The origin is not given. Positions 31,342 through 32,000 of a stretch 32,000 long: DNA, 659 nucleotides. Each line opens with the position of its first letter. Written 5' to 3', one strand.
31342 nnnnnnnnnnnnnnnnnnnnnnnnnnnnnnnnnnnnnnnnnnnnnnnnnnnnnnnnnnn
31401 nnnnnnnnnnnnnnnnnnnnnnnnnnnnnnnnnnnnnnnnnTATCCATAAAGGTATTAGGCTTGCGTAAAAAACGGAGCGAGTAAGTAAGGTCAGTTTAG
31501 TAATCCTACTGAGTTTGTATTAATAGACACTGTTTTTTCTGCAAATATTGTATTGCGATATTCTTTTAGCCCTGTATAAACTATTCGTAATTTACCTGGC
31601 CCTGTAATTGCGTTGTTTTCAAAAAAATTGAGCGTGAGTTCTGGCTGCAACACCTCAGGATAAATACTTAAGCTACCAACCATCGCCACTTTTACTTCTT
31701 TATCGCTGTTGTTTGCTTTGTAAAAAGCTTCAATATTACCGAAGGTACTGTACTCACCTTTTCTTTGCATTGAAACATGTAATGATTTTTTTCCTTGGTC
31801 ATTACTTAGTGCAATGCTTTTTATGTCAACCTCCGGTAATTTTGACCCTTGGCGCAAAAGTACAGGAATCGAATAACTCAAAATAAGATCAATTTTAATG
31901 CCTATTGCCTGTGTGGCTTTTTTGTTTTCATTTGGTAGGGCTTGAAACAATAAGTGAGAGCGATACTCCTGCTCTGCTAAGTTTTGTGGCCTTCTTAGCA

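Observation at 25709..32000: Flagellum-adjacent gene string combining a chaperone-usher-like pair, two SPOR domains and three FlgO/LpoB-like lipoproteins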

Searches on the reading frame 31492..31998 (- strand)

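Call 8: search_protein_families(library=pfam, proteins=[window:31492-31998:-], max_evalue=1)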
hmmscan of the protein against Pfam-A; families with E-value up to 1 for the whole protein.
window:31492-31998:- (168 aa): 1 family
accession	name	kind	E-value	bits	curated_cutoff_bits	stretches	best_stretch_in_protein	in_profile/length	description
PF12119.13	DUF3581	-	0.018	15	25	0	117-149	184-216/217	Protein of unknown function (DUF3581)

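Call 9: search_protein_families(library=ncbifam, proteins=[window:31492-31998:-], max_evalue=1)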
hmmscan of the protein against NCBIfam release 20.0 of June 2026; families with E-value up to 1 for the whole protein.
window:31492-31998:- (168 aa): 0 families
